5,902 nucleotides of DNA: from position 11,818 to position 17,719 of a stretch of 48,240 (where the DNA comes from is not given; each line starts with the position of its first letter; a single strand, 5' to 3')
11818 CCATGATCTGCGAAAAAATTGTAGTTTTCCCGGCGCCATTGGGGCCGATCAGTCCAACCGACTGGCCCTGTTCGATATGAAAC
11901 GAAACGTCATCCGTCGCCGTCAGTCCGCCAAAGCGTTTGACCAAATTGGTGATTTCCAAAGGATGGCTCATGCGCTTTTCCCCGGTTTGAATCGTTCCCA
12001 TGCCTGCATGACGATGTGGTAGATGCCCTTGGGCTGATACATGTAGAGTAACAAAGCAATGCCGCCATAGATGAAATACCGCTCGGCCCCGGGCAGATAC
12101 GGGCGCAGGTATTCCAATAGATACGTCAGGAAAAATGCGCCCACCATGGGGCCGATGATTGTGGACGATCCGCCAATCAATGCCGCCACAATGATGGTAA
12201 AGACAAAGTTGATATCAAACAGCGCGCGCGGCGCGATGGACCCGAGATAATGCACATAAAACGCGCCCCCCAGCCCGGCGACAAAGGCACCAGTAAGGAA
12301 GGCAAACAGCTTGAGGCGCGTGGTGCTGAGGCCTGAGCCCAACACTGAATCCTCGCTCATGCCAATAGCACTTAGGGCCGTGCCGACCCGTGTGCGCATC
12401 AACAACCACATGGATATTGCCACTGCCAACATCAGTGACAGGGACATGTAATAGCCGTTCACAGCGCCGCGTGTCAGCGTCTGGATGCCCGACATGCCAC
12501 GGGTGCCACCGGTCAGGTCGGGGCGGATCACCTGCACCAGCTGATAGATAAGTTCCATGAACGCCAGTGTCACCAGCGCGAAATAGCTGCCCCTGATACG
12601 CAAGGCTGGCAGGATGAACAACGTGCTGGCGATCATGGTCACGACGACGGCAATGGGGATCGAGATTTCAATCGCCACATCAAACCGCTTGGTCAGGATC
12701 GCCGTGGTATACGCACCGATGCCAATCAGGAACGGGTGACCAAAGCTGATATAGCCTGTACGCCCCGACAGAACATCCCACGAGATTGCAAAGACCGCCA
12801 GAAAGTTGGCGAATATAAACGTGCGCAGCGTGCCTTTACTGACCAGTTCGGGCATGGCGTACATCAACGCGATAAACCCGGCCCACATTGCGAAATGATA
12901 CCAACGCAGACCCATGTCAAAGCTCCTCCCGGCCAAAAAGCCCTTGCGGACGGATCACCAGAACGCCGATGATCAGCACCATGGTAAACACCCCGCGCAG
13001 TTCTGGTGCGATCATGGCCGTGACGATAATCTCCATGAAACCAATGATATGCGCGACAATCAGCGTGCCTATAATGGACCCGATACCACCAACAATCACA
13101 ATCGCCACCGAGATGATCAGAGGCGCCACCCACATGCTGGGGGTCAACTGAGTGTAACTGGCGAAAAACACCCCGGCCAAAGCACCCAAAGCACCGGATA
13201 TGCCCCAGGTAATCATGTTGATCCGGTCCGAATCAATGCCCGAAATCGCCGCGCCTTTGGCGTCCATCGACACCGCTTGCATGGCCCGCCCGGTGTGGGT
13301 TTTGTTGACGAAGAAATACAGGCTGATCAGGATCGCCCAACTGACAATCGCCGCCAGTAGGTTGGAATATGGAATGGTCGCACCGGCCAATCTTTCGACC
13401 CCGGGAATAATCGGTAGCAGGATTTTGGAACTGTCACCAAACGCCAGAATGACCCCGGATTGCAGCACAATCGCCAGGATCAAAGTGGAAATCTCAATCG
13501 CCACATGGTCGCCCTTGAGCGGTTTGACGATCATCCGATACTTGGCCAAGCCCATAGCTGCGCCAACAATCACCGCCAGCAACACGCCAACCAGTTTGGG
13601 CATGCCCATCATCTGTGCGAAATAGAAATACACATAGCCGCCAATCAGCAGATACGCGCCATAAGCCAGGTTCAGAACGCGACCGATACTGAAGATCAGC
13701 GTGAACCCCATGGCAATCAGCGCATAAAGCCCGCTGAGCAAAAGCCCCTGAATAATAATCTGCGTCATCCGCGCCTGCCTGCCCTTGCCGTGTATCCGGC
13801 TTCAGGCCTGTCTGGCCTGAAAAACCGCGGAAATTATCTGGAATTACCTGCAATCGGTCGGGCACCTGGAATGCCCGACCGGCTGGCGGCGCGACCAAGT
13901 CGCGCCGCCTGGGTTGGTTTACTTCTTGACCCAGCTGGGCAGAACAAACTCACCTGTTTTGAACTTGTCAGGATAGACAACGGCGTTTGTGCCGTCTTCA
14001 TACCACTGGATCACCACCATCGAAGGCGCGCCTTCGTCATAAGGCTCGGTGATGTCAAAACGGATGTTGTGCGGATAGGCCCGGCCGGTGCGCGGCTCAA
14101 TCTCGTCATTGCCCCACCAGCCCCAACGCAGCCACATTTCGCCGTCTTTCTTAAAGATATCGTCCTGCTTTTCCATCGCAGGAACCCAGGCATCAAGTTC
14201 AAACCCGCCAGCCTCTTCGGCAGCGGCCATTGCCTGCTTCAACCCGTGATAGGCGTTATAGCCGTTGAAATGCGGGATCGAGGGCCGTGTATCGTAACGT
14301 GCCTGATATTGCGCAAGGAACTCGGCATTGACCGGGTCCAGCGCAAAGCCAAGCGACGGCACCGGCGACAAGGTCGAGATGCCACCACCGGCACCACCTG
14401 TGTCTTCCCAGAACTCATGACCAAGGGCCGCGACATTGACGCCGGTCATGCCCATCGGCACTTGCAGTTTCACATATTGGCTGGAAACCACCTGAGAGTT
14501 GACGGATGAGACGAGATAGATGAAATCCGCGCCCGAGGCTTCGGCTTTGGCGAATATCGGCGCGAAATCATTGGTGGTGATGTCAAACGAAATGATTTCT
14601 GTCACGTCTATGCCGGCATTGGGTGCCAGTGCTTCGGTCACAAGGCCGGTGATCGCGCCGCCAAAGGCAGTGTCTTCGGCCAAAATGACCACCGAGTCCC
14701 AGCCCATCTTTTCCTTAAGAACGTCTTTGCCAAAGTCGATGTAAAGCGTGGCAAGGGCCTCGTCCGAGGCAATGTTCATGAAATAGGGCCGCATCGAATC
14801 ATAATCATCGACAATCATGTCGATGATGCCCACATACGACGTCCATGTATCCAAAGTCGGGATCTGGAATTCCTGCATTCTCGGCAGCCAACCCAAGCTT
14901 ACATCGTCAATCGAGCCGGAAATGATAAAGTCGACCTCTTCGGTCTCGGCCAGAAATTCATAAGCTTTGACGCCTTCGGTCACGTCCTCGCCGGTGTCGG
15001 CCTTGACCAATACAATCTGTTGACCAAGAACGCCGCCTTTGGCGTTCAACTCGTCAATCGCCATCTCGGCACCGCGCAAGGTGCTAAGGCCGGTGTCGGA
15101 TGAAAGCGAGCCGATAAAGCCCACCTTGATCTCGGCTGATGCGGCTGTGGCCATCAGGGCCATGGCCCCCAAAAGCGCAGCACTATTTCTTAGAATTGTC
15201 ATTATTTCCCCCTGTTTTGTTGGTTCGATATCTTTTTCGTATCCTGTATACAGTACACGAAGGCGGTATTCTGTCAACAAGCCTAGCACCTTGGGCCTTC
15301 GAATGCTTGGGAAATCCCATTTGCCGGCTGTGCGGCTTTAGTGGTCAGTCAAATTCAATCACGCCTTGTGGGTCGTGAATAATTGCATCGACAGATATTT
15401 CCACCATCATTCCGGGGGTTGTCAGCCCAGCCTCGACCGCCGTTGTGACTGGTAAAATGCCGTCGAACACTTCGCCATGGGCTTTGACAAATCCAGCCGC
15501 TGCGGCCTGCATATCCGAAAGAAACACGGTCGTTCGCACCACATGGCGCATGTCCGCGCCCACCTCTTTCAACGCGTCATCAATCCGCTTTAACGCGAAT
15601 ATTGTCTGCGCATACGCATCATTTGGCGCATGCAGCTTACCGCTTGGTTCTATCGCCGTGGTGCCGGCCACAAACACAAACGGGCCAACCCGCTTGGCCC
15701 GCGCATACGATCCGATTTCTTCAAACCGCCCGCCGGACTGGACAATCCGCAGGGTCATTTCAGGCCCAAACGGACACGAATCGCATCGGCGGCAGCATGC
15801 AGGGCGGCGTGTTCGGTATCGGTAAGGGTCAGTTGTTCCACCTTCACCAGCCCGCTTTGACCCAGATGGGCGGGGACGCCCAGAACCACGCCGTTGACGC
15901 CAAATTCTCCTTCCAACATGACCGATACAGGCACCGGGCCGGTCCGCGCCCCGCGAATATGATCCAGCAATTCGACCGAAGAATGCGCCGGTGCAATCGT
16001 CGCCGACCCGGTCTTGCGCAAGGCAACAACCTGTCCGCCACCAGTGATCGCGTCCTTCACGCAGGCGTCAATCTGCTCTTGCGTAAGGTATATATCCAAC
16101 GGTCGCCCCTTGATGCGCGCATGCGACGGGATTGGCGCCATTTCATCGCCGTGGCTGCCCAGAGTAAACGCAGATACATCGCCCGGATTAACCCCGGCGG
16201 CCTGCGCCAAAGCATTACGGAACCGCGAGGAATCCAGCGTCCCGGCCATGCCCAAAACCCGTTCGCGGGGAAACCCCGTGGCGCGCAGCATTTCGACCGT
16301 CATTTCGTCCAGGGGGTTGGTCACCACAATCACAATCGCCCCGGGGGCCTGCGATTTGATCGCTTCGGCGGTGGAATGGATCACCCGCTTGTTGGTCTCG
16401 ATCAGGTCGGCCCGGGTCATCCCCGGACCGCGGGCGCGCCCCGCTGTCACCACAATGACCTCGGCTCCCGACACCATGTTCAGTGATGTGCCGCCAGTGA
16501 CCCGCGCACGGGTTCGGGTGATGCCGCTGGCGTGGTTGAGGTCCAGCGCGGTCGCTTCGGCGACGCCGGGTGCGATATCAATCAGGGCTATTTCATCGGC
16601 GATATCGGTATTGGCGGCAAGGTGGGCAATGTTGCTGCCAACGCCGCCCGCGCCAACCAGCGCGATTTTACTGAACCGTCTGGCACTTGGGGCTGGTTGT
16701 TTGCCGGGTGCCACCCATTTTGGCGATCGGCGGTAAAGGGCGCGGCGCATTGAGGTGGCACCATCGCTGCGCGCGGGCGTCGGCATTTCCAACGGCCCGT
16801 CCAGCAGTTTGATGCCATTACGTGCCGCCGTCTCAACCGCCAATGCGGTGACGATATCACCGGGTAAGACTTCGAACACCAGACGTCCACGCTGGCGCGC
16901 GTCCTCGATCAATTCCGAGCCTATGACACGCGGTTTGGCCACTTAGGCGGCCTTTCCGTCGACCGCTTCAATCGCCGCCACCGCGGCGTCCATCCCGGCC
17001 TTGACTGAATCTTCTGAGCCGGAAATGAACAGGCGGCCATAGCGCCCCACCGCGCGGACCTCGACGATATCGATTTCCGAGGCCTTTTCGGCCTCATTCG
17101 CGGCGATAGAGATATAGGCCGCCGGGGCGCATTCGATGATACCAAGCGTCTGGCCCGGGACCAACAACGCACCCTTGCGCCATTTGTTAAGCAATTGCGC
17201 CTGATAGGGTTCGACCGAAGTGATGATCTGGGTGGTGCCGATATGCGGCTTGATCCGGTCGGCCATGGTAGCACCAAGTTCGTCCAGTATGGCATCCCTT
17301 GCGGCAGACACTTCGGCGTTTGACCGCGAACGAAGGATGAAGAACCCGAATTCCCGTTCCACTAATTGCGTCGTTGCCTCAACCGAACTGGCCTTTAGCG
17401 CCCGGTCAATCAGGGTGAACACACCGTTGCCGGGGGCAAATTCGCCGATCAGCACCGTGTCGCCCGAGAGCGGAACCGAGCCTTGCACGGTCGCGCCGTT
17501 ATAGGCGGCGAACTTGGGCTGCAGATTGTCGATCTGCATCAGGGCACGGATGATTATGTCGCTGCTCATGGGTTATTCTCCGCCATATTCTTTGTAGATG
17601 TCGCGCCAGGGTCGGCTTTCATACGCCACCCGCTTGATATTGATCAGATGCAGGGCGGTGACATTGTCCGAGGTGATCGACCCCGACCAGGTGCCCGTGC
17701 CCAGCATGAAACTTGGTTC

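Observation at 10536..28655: The microcompartment sits inside a gamma-glutamyl / N-alkylglutamate-type amine catabolic gene set (hypothesis: an amine-to-aldehyde metabolosome)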

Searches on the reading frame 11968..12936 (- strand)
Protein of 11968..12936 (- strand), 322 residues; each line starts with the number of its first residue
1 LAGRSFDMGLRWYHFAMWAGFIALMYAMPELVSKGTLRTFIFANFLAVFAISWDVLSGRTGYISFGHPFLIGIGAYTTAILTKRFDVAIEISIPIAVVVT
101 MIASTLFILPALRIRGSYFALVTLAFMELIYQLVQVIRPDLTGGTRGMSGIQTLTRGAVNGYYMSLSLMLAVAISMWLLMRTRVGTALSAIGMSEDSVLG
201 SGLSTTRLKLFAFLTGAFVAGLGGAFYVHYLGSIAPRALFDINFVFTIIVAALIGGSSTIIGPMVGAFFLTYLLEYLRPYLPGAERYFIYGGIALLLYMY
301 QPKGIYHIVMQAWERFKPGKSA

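Call 5: search_protein_families(library=pfam, proteins=[window:11968-12936:-])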
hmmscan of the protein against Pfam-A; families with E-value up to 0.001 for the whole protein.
window:11968-12936:- (322 aa): 1 family
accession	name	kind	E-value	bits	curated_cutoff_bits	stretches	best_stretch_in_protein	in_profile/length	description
PF02653.21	BPD_transp_2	-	4.2e-36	124.9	26.8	1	37-292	3-263/269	Branched-chain amino acid transport system / permease component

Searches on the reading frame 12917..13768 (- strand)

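Call 5: search_protein_families(library=pfam, proteins=[window:12917-13768:-])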
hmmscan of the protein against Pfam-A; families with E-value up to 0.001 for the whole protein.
window:12917-13768:- (283 aa): 1 family
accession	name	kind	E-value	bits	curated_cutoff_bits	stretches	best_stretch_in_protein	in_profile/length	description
PF02653.21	BPD_transp_2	-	6e-37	127.7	26.8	1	5-270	2-269/269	Branched-chain amino acid transport system / permease component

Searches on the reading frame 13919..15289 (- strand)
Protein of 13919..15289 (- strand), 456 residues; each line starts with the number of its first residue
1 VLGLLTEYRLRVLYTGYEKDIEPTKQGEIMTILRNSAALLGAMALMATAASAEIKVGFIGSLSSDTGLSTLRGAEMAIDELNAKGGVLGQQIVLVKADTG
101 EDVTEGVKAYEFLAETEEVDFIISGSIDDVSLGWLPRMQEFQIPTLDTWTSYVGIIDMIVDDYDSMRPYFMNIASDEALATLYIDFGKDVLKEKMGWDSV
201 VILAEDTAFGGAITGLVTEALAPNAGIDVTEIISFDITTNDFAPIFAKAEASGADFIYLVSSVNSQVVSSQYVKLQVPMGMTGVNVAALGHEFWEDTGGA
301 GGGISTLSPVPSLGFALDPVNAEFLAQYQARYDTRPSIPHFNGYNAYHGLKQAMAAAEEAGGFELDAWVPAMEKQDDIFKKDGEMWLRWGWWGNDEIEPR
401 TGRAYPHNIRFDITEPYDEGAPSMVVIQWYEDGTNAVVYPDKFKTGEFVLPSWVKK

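Call 4: search_protein_families(library=pfam, proteins=[window:13919-15289:-])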
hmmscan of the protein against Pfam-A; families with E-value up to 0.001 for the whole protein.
window:13919-15289:- (456 aa): 3 families
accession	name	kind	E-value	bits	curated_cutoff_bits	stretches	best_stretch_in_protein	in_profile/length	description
PF13458.12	Peripla_BP_6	-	6.9e-38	131.6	31.7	1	53-376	1-312/343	Periplasmic binding protein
PF13433.12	Peripla_BP_5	-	5.5e-08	32.7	27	1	55-123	2-73/363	Periplasmic binding protein domain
PF01094.35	ANF_receptor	-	7.9e-07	28.9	25.4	1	74-283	6-204/353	Receptor family ligand binding region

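Call 13: search_protein_families(library=ncbifam, proteins=[window:13919-15289:-], max_evalue=0.00001)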
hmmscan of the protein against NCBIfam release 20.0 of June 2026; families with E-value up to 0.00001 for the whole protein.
window:13919-15289:- (456 aa): 3 families
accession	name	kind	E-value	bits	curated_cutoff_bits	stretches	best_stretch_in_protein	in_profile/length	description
TIGR03669.1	urea_ABC_arch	equivalog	2.5e-10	39.9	494.8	1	66-125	16-75/375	urea ABC transporter substrate-binding protein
NF011933.0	PRK15404.1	subfamily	3.4e-09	36.2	477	1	38-109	11-85/370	high-affinity branched-chain amino acid ABC transporter substrate-binding protein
TIGR03407.1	urea_ABC_UrtA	exception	6.4e-08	31.9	492.75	1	54-122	1-72/361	urea ABC transporter substrate-binding protein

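Call 55: search_solved_structures(query=window:13919-15205:-, max_evalue=0.001)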
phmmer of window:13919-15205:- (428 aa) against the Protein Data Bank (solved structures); distinct sequences matched with E-value up to 0.001: 9.
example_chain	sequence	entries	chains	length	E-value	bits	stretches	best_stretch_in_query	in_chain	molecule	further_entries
4mlc_A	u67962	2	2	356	5.9e-07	32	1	25-261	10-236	Extracellular ligand-binding receptor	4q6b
3ipc_A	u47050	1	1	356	6e-05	25.4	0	39-102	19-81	ABC transporter, substrate binding protein (Amino acid)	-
3ip5_A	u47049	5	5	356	6.1e-05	25.3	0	39-96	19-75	ABC transporter, substrate binding protein (Amino acid)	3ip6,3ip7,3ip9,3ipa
4q6w_A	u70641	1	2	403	6.2e-05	25.3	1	8-306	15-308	Putative leu/ile/val-binding protein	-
2lbp_A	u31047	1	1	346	0.00012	24.4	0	25-80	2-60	LEUCINE-BINDING PROTEIN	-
4gnr_A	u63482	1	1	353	0.00028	23.2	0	26-120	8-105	ABC transporter substrate-binding protein-branched chain amino acid transport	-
4mpt_A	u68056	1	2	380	0.00029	23.1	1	24-306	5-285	Putative leu/ile/val-binding protein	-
4ey3_A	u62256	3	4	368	0.00069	21.9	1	139-344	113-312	Twin-arginine translocation pathway signal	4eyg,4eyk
3td9_A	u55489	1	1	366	0.00099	21.4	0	212-339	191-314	Branched chain amino acid ABC transporter, periplasmic amino acid-binding protein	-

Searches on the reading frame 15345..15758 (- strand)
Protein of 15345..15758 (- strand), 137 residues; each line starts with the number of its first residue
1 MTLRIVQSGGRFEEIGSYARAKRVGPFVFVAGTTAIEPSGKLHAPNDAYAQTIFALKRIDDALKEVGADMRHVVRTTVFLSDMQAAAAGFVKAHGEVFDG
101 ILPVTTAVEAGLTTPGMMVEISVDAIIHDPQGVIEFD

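Call 4: search_protein_families(library=pfam, proteins=[window:15345-15758:-])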
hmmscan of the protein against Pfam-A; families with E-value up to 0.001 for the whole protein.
window:15345-15758:- (137 aa): 1 family
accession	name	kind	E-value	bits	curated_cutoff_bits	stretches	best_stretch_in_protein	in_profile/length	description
PF01042.26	Ribonuc_L-PSP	-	8.5e-24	84.3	27.3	1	12-126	5-120/121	Endoribonuclease L-PSP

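Call 13: search_protein_families(library=ncbifam, proteins=[window:15345-15758:-], max_evalue=0.00001)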
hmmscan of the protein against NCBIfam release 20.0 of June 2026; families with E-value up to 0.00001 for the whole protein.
window:15345-15758:- (137 aa): 2 families
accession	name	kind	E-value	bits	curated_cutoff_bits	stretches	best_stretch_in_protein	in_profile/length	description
TIGR00004.1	TIGR00004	subfamily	7e-14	52.1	106.25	1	13-123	11-121/125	Rid family detoxifying hydrolase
TIGR03610.1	RutC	equivalog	2.9e-09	37.1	169.1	1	2-125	2-124/127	pyrimidine utilization protein C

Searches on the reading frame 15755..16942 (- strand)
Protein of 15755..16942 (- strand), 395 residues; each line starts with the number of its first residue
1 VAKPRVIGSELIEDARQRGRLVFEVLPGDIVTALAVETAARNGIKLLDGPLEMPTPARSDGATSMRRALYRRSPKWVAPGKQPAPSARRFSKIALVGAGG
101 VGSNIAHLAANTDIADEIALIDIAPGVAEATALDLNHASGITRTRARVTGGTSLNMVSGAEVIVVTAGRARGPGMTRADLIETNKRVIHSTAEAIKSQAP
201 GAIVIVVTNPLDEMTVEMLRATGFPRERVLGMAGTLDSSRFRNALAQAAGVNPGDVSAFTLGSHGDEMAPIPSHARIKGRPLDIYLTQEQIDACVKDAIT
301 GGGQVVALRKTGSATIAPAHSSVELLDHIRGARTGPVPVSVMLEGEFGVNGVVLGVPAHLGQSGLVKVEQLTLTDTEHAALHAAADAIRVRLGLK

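Call 4: search_protein_families(library=pfam, proteins=[window:15755-16942:-])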
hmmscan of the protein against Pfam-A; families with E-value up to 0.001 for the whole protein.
window:15755-16942:- (395 aa): 2 families
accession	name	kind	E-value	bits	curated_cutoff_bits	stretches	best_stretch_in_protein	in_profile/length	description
PF00056.29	Ldh_1_N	-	8.4e-36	123.5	27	1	92-231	2-141/141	lactate/malate dehydrogenase, NAD binding domain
PF02866.23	Ldh_1_C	-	1.2e-22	81.2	22.6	1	235-387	2-162/174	lactate/malate dehydrogenase, alpha/beta C-terminal domain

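Call 13: search_protein_families(library=ncbifam, proteins=[window:15755-16942:-], max_evalue=0.00001)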
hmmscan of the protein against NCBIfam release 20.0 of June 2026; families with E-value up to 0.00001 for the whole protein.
window:15755-16942:- (395 aa): 11 families
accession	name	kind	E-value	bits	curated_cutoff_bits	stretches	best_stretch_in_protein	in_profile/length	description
NF004863.0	PRK06223.1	subfamily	5.1e-94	314.9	283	1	91-389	4-301/313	malate dehydrogenase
TIGR01763.1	MalateDH_bact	equivalog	4.7e-80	269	351.85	1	92-390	3-300/305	malate dehydrogenase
TIGR01771.1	L-LDH-NAD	equivalog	1.1e-64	218.7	303.55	1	95-389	1-298/299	L-lactate dehydrogenase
NF000824.0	PRK00066.1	subfamily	1.4e-59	201.9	339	1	89-389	5-308/316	L-lactate dehydrogenase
NF041314.1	Malate_DH_Halo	equivalog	5.5e-45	153.9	550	1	91-388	2-296/304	malate dehydrogenase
TIGR01772.1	MDH_euk_gproteo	equivalog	7e-29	101.1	273.05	1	92-389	1-301/313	malate dehydrogenase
TIGR01759.1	MalateDH-SF1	subfamily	1.1e-20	73.9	345.65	1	97-387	10-319/327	malate dehydrogenase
NF003916.0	PRK05442.1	equivalog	7.8e-20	71.1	271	1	127-387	50-315/328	malate dehydrogenase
TIGR01758.1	MDH_euk_cyt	equivalog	8.9e-12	45.1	470.4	1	152-387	68-314/324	malate dehydrogenase, NAD-dependent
TIGR01757.1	Malate-DH_plant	equivalog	6.4e-11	41.5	598.3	1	145-289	106-252/387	malate dehydrogenase, NADP-dependent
TIGR01756.1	LDH_protist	equivalog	3.9e-08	32.8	486.25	1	118-278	18-181/313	lactate dehydrogenase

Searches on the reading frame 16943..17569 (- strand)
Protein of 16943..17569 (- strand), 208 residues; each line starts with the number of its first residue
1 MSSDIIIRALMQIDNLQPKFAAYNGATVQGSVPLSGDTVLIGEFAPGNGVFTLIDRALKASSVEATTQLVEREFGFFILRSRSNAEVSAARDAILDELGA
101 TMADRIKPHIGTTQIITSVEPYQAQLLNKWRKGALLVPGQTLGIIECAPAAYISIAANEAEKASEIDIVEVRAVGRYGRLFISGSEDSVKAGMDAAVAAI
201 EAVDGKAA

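Call 4: search_protein_families(library=pfam, proteins=[window:16943-17569:-])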
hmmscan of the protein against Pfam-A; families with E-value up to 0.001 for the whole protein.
window:16943-17569:- (208 aa): 1 family
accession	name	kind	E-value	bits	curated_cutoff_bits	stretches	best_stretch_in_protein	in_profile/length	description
PF00936.24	BMC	-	7.6e-11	42.3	24.5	1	142-200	2-61/75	BMC domain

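Call 13: search_protein_families(library=ncbifam, proteins=[window:16943-17569:-], max_evalue=0.00001)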
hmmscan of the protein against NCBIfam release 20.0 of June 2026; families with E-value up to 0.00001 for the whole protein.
window:16943-17569:- (208 aa): 1 family
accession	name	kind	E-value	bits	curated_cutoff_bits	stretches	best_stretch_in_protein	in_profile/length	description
NF053796.1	beta_CO2some_P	equivalog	1.2e-59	201.5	340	1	6-207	4-205/213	beta-carboxysome protein CcmP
